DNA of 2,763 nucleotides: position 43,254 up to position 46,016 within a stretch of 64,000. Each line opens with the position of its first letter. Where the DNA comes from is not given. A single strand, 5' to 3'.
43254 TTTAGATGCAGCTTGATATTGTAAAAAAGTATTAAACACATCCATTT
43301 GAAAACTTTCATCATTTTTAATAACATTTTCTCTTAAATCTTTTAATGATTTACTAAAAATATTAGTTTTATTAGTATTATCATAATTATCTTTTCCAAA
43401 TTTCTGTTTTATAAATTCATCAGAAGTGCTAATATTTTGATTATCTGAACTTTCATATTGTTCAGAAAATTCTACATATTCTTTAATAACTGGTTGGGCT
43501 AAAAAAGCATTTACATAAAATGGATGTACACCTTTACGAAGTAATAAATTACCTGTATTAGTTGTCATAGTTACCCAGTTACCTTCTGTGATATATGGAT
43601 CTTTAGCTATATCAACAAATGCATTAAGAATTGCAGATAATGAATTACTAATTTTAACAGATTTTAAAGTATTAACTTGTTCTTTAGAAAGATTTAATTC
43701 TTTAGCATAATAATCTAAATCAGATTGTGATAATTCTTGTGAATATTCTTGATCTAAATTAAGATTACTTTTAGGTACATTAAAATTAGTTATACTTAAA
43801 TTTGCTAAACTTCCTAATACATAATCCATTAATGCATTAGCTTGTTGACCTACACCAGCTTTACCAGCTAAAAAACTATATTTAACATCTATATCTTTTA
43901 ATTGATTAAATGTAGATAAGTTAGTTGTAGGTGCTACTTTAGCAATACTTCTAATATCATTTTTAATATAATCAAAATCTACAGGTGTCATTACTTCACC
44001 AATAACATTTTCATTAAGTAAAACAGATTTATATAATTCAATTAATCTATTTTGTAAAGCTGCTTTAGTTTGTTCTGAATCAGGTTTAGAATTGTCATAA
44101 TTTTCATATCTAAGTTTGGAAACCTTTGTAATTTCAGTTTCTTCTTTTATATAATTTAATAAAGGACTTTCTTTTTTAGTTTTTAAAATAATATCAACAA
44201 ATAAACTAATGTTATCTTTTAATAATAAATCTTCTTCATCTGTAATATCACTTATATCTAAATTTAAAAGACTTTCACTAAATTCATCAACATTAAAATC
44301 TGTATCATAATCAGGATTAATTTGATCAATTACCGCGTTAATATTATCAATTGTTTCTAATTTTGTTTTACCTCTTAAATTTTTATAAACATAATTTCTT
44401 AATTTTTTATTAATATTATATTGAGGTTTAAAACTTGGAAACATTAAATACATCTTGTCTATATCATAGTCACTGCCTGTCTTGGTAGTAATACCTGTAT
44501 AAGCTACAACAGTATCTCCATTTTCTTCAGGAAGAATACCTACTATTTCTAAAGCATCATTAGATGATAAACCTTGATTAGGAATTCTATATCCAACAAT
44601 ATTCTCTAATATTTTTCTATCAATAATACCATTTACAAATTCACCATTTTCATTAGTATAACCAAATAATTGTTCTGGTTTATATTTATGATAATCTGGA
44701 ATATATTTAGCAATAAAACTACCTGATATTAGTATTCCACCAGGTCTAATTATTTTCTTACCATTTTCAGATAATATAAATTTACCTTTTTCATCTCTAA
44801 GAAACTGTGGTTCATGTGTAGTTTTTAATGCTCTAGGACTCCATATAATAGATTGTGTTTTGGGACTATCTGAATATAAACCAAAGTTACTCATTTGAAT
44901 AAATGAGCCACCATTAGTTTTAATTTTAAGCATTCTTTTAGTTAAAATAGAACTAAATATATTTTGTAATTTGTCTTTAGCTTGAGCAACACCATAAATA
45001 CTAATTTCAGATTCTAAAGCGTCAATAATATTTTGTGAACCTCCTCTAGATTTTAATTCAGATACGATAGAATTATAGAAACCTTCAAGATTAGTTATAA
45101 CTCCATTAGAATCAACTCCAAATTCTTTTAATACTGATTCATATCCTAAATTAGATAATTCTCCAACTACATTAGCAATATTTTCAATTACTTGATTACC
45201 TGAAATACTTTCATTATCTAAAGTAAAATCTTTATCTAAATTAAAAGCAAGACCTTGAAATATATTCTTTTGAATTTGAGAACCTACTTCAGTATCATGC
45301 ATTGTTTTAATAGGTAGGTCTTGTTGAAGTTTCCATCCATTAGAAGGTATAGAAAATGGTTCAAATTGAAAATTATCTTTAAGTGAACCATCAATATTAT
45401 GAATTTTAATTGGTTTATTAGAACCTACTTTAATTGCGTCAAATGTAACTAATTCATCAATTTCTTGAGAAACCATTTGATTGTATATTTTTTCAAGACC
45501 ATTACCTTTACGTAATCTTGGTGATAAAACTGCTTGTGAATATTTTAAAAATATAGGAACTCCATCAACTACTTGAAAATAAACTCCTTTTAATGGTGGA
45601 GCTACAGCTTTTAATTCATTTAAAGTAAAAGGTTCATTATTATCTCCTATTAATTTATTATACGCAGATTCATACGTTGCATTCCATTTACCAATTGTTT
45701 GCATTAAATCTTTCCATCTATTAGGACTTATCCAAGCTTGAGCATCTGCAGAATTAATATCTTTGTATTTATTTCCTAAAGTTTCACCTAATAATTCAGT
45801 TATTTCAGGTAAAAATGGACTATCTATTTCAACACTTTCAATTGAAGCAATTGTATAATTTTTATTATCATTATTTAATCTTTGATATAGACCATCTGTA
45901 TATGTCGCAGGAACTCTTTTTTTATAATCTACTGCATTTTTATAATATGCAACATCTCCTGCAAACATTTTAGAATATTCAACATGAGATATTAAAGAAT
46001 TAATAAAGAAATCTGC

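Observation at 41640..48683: Giant 2347 aa protein with a DYDID catalytic-type motif: candidate virion-packaged RNA polymerase, middle of three tandem giant genes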

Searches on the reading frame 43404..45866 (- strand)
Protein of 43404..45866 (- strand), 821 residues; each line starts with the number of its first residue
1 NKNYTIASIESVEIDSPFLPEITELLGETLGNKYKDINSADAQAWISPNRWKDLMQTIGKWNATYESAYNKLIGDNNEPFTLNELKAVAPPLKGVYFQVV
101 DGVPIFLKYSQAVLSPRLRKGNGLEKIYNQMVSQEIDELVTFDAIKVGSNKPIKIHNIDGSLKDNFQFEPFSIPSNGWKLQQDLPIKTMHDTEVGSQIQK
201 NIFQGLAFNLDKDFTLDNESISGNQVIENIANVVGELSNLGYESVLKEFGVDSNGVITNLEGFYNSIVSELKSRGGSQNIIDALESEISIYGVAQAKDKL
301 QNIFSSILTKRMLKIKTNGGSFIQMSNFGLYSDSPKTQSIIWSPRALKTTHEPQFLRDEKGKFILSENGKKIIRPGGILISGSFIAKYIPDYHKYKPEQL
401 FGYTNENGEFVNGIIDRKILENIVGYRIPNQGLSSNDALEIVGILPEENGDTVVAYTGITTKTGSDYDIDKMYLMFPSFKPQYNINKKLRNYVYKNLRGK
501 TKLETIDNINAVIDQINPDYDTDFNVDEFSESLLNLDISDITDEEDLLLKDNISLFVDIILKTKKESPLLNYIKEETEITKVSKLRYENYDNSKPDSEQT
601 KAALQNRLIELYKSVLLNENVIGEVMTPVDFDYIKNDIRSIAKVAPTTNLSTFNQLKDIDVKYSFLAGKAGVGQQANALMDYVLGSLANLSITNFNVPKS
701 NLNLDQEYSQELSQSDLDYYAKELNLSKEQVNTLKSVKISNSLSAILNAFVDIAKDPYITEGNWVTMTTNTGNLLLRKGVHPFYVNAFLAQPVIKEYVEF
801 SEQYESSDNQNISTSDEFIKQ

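Call 41: predict_structure(alignment_id=A1)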
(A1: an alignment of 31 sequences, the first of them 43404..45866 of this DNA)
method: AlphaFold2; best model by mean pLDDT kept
length: 821 residues; sequences in the alignment: 31
mean_pLDDT: 82.0   pTM: 0.82
mean pLDDT of the five models: 82.0, 81.2, 78.9, 76.2, 74.0
residues with pLDDT >= 90: 203; 70-90: 510; 50-70: 78; < 50: 30
segments of 3 or more residues with pLDDT < 50: 183-189, 648-652, 690-692, 694-702
pLDDT, mean of each block of 10 residues (from residue 1): 85 90 90 88 86 86 90 74 74 81 83 82 88 92 81 86 88 86 49 60 85 88 91 88 84 83 86 82 83 82 83 73 84 70 91 90 84 94 84 90 87 93 84 87 87 88 66 88 82 88 90 76 73 74 62 81 79 78 88 90 92 94 88 87 58 59 70 82 70 43 69 92 86 87 87 77 87 89 93 87 73 80 76
secondary structure, 60 per line:
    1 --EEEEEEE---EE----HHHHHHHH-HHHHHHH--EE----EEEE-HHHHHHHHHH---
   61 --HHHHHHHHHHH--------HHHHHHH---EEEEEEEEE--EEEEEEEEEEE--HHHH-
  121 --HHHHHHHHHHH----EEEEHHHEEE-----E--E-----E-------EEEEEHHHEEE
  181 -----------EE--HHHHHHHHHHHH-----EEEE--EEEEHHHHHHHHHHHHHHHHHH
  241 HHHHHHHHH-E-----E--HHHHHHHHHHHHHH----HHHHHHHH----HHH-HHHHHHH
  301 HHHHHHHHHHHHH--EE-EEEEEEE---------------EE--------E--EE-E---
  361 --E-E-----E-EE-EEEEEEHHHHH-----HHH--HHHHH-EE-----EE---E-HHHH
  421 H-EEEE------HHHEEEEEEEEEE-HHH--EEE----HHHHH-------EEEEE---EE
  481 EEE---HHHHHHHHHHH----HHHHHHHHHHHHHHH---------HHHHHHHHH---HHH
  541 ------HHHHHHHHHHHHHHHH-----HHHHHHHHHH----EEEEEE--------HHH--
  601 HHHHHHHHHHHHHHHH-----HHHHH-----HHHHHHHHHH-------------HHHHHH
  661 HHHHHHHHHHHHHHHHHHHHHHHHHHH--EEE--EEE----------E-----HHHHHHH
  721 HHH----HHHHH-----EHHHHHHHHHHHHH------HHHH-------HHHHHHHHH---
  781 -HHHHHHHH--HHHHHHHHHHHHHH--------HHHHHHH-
elements in order (helices of 4 or more, strands of 3 or more residues): E3-9 H19-26 H28-34 E43-46 H48-57 H63-73 H82-88 E92-100 E103-113 H116-119 H123-133 E138-141 E145-147 E170-174 E178-180 H196-207 E213-216 E219-222 H223-249 H260-273 H278-285 H294-313 E319-325 E376-381 H382-386 H397-401 H417-421 E423-426 E436-445 E452-454 H459-463 E471-475 E479-483 H487-497 H502-516 H526-534 H547-562 H568-577 E582-587 H601-616 H622-626 H632-641 H655-687 E690-692 E695-697 H714-723 H728-732 H739-751 H758-761 H769-777 H782-789 H792-805 H814-820

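Call 45: fold_search(model_id=the predicted structure, library=pdb)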
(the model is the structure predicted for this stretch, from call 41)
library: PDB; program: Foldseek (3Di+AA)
matches with E <= 10: 50; with E <= 0.001: 1
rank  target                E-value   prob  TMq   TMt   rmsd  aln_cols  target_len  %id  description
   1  6vr4_A                8.2e-52  1.00  0.80  0.32   4.8       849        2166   34  Virion-packaged DNA-dependent RNA polymerase of crAss-like phage phi14:2 (released 2020-07-29)
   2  7aoh_A                1.0e-01  0.08  0.09  0.06  31.4       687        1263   12  Atomic structure of the poxvirus late initially transcribing complex (released 2021-10-06)
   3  8rqk_A                1.2e-01  0.07  0.08  0.05  31.1       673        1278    9  Structure of the complete Vaccinia DNA-dependent RNA polymerase complex at 2.65A resolution (released 2025-01-29)
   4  7amv_A                1.9e-01  0.06  0.08  0.06  31.1       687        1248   12  Atomic structure of the poxvirus transcription pre-initiation complex in the initially melted state (released 2021-10-06)
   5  6rid_A                5.0e-01  0.04  0.07  0.05  26.9       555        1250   11  Structure of Vaccinia Virus DNA-dependent RNA polymerase elongation complex (released 2019-12-18)
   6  8p1p_A                7.7e-01  0.04  0.06  0.09  24.2       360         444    7  USP28 in complex with AZ1 (released 2024-05-22)
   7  7s00_d                1.2e+00  0.10  0.11  0.20  25.4       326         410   11  X-ray structure of the phage AR9 non-virion RNA polymerase core (released 2022-07-06)
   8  6ric_A                1.2e+00  0.02  0.08  0.06  30.2       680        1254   11  Structure of the core Vaccinia Virus DNA-dependent RNA polymerase complex (released 2019-12-18)
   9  7ogp_A                1.6e+00  0.11  0.10  0.20  10.5       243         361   11  Structure of the apo-state of the bacteriophage PhiKZ non-virion RNA polymerase - class including clamp (released 2021-07-07)
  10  8sx7                  2.2e+00  0.02  0.09  0.07  30.4       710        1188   10  Bovine multidrug resistance protein 4 (MRP4) bound to DHEA-S in MSP lipid nanodisc (released 2024-01-17)
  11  7s01_d                2.6e+00  0.04  0.09  0.15  25.4       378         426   10  X-ray structure of the phage AR9 non-virion RNA polymerase holoenzyme in complex with a forked oligonucleotide contain (released 2022-07-06)
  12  8p1p_B                3.1e+00  0.02  0.06  0.09  24.5       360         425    7  USP28 in complex with AZ1 (released 2024-05-22)
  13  7ob9_A                3.3e+00  0.01  0.09  0.06  36.5       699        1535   11  Cryo-EM structure of human RNA Polymerase I in elongation state (released 2021-12-08)
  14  7bqs_MODEL_1_A        3.6e+00  0.07  0.06  0.23  18.0       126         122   16  Solution NMR structure of fold-U Nomur; de novo designed protein with an asymmetric all-alpha topology (released 2021-04-07)
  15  3ilb_A                3.6e+00  0.04  0.05  0.17  15.8       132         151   15  Crystal structure of mouse Bcl-xl mutant (R139A) at pH 6.0 (released 2010-04-14)
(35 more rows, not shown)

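Call 57: search_dna_similar(query=window:43404-45866:-, collection=phages, mode=protein, max_rows=45, rows=spread, max_evalue=0.00001)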
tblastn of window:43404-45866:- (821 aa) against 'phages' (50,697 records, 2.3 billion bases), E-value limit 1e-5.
Records with a match: 133; places in all: 133; records where one place covers at least 80% of the query: 27.
Best place of each record, by identity: <60% 133.
By first word of the organism name: uncultured 48; Bacteroides 30; Flavobacterium 29; CrAssphage 7; Bacteriophage 6; Cellulophaga 2; Dulem 2; crAssphage 2; Caudoviricetes 2; IAS 2; and 3 more.
By host as written in the record: - 63; Bacteroides intestinalis DSM 108646 25; Flavobacterium psychrophilum 950106-1/1 12; Bacteroides cellulosilyticus 3; Homo sapiens 3; Flavobacterium psychrophilum strain FPS-D10 3; Flavobacterium psychrophilum 020612-2/1 3; Cellulophaga baltica #14 2; and 14 more.
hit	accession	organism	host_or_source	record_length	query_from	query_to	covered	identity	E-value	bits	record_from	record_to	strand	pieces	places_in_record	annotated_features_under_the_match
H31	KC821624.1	Cellulophaga phage phi14:2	Cellulophaga baltica #14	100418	4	806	98%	36.0%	5e-141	467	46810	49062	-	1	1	structural protein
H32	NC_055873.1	uncultured phage cr1_1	human feces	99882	32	796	93%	26.7%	1e-37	159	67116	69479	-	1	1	hypothetical protein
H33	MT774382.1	uncultured phage cr10_1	human feces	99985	37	796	93%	25.7%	3e-32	142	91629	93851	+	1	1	hypothetical protein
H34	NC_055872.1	uncultured phage cr118_1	human feces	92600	37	796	79%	30.1%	2e-28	203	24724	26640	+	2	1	exonuclease V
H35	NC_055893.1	uncultured phage cr4_1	human feces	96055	34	796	93%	25.2%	9e-37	156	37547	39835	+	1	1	hypothetical protein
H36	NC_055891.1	uncultured phage cr60_1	human feces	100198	32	798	82%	28.0%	5e-20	170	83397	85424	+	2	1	nuclear pore complex protein-like protein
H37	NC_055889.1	uncultured phage cr53_1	human feces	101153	32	799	82%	26.4%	9e-23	177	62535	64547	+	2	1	hypothetical protein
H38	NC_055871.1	uncultured phage cr106_1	human feces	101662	8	801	97%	22.2%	3e-11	74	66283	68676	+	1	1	hypothetical protein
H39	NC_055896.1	uncultured phage cr113_1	human feces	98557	34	799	81%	25.7%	7e-22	174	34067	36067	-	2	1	DprA-like DNA recombination-mediator protein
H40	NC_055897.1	uncultured phage cr114_1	human feces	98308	34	799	82%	25.3%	8e-22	170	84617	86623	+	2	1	hypothetical protein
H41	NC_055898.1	uncultured phage cr115_1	human feces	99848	54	798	80%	25.4%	6e-15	149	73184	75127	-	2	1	nuclear pore complex protein-like protein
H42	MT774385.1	uncultured phage cr108_1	human feces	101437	34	810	71%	25.5%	5e-11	139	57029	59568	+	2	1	hypothetical protein (x2)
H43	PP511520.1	Dulem virus 41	Varecia variegata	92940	234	799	69%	25.1%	2e-19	100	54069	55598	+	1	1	hypothetical protein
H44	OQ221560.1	Bacteroides phage PhiCrAssBcn25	Bacteroides intestinalis DSM 108646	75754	243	794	67%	24.6%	2e-22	109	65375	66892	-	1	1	putative RNA polymerase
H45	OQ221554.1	Bacteroides phage PhiCrAssBcn19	Bacteroides intestinalis DSM 108646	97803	243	794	67%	24.6%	3e-22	109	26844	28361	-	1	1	putative RNA polymerase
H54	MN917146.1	Bacteroides phage crAss002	Bacteroides xylanisolvens APCS1/XY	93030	40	584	66%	23.6%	1e-9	69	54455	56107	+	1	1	putative RNAP catalytic subunit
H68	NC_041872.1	Flavobacterium phage FpV4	Flavobacterium psychrophilum 950106-1/1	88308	34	471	53%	23.9%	5e-16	89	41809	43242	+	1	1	virion structural protein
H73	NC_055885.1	uncultured phage cr128_1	human feces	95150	288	642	43%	24.1%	2e-12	77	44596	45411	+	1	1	putative RNA polymerase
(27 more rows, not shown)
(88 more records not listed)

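Call 58: get_annotated_region(hit=H68, flank=14000)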
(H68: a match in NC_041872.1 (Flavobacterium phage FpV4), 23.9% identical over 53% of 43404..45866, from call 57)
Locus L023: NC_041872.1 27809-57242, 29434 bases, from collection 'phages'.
description: Flavobacterium phage FpV4, complete genome.
organism: Flavobacterium phage FpV4 (NCBI taxid 1740108)
taxonomy: Viruses; Duplodnaviria; Heunggongvirae; Uroviricota; Caudoviricetes; Fipvunavirus; Fipvunavirus Fpv4
host: Flavobacterium psychrophilum 950106-1/1; source: -; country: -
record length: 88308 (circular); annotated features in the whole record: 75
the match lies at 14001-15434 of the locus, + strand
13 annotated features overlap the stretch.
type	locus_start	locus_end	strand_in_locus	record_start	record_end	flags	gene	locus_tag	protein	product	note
CDS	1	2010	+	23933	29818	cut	-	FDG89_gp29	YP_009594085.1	virion structural protein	-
CDS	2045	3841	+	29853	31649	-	-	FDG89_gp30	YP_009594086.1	hypothetical protein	-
CDS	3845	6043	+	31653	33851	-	-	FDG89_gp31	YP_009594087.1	hypothetical protein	-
CDS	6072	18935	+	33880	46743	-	-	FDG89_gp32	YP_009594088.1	virion structural protein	-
CDS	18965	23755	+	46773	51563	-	-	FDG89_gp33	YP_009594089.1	hypothetical protein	-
CDS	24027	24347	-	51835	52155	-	-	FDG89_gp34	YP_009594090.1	hypothetical protein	-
CDS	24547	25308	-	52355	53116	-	-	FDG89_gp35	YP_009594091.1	hypothetical protein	-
CDS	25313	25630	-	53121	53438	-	-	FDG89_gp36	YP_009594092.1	hypothetical protein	-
CDS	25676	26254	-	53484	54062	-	-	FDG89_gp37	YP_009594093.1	MazG-like pyrophosphatase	-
CDS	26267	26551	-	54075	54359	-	-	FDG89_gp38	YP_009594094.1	hypothetical protein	-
CDS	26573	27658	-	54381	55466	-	-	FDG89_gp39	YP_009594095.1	thymidylate synthase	-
CDS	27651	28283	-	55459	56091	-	-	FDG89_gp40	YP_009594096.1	HNH endonuclease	-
CDS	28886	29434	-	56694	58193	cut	-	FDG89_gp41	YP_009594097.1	DNA helicase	-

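Call 59: get_annotated_region(hit=H54, flank=14000)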
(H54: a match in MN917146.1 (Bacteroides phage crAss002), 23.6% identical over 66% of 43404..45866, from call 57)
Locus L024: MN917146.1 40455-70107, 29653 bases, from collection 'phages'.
description: Bacteroides phage crAss002, complete genome.
organism: Bacteroides phage crAss002 (NCBI taxid 2709317)
taxonomy: Viruses; Duplodnaviria; Heunggongvirae; Uroviricota; Caudoviricetes; Crassvirales; Intestiviridae; Churivirinae; Jahgtovirus; Jahgtovirus secundus
host: Bacteroides xylanisolvens APCS1/XY; source: human feces; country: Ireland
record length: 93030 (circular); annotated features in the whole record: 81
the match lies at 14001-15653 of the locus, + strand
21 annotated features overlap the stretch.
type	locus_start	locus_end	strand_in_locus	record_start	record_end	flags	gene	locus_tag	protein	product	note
CDS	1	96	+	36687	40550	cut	-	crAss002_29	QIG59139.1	putative stabilization protein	gp_29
CDS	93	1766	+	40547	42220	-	-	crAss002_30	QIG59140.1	putative transmembrane protein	gp_30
CDS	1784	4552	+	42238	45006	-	-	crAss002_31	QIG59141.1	hypothetical protein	gp_31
CDS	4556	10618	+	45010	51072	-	-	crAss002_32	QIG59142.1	putative RNAP catalytic subunit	gp_32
CDS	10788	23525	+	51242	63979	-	-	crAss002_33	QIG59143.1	putative RNAP catalytic subunit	gp_33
CDS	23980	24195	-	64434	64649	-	-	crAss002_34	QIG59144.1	hypothetical protein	gp_34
CDS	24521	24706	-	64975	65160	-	-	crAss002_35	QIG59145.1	hypothetical protein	gp_35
CDS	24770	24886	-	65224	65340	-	-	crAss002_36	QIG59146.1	hypothetical protein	gp_36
CDS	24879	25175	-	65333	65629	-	-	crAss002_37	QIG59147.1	hypothetical protein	gp_37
CDS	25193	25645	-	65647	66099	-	-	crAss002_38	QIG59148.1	hypothetical protein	gp_38; phage gp49_66 protein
CDS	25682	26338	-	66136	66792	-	-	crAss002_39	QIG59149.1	deoxyuridine triphosphatase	gp_39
CDS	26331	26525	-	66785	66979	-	-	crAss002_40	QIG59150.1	hypothetical protein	gp_40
CDS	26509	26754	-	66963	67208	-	-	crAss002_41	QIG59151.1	hypothetical protein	gp_41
CDS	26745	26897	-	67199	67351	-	-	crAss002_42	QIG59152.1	zinc finger protein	gp_42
CDS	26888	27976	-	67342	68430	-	-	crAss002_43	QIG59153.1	hypothetical protein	gp_43; phage/plasmid-like protein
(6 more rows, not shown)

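Call 60: get_annotated_region(hit=H32, flank=14000)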
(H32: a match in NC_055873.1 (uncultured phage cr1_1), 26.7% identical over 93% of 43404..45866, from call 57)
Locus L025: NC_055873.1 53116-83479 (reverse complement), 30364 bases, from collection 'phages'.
description: CrAssphage cr1_1, complete genome.
organism: uncultured phage cr1_1 (NCBI taxid 2772064)
taxonomy: Viruses; Duplodnaviria; Heunggongvirae; Uroviricota; Caudoviricetes; Crassvirales; Suoliviridae; Boorivirinae; Culoivirus; Culoivirus americanus
host: -; source: human feces; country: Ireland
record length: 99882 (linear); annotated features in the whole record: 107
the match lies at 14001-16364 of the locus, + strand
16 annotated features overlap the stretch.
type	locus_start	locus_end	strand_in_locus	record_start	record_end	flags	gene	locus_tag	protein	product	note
CDS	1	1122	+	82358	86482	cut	-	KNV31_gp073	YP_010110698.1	virion structural protein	gp_19433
CDS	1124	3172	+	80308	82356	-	-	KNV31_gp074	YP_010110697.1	hypothetical protein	gp_19432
CDS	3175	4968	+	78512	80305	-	-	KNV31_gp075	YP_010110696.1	hypothetical protein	gp_19431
CDS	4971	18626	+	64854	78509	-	-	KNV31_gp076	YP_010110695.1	hypothetical protein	gp_19430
CDS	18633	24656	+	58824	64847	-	-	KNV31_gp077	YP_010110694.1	hypothetical protein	gp_19429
CDS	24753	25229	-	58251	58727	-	-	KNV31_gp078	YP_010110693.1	hypothetical protein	gp_19428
CDS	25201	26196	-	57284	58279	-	-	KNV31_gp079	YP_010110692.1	exonuclease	gp_19427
CDS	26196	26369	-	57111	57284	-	-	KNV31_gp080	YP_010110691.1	hypothetical protein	gp_19426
CDS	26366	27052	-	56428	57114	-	-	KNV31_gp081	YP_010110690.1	metallo-phosphoesterase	gp_19425; hydrolase, metallophosphodiesterase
CDS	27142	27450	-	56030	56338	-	-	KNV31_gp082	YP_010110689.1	hypothetical protein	gp_19424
CDS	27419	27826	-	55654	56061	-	-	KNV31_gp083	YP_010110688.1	Holliday junction resolvase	gp_19423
CDS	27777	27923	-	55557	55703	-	-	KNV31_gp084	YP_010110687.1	hypothetical protein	gp_19422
CDS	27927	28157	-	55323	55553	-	-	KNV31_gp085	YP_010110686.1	hypothetical protein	gp_19421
CDS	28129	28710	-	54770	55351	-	-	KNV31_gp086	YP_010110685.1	phosphoesterase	gp_19420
CDS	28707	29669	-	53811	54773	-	-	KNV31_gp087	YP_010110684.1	DNA primase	gp_19419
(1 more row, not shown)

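Call 61: get_annotated_region(hit=H73, flank=14000)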
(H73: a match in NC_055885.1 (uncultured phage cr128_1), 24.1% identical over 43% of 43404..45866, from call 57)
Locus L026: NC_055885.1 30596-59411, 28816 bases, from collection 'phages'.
description: CrAssphage cr128_1, complete genome.
organism: uncultured phage cr128_1 (NCBI taxid 2772076)
taxonomy: Viruses; Duplodnaviria; Heunggongvirae; Uroviricota; Caudoviricetes; Crassvirales; Steigviridae; Asinivirinae; Mahlunavirus; Mahlunavirus rarus
host: -; source: human feces; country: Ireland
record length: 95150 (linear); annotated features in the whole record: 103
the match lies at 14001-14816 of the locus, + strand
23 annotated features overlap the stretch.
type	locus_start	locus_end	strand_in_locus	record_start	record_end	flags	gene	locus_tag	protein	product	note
CDS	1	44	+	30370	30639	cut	-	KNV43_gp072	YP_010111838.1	muconolactone isomerase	gp_25405; Muconolactone isomerase [phiCrAss001]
CDS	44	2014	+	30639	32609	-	-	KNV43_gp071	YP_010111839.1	DNA polymerase I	gp_25406; DNA polymerase I [phiCrAss001]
CDS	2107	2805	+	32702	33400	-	-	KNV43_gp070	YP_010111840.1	hypothetical protein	gp_25407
CDS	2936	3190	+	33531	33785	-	-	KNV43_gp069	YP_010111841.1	hypothetical protein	gp_25408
CDS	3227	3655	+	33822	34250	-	-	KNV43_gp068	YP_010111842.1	VOG4966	gp_25409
CDS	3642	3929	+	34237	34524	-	-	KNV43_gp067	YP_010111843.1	hypothetical protein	gp_25410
CDS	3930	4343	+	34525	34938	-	-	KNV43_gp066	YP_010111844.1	phosphoheptose isomerase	gp_25411; Polynucleotide kinase/Phosphatase [phiCrAss001]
CDS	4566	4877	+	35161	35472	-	-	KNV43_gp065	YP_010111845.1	hypothetical protein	gp_25412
CDS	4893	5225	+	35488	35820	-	-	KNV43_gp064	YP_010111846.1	hypothetical protein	gp_25413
CDS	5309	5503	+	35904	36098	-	-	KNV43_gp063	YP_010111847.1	hypothetical protein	gp_25414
CDS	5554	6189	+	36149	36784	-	-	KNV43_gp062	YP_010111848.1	VOG0244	gp_25415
CDS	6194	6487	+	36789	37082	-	-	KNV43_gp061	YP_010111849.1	hypothetical protein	gp_25416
CDS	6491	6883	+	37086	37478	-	-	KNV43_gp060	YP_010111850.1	hypothetical protein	gp_25417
CDS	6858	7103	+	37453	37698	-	-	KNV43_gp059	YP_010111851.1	thiol-disulfide isomerase and thioredoxin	gp_25418; thiol-disulfide isomerase and thioredoxin [Escherichia phage NJ01]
CDS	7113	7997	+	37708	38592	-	-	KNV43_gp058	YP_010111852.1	thymidylate synthase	gp_25419; Thymidylate synthase, flavin-dependent [phiCrAss001]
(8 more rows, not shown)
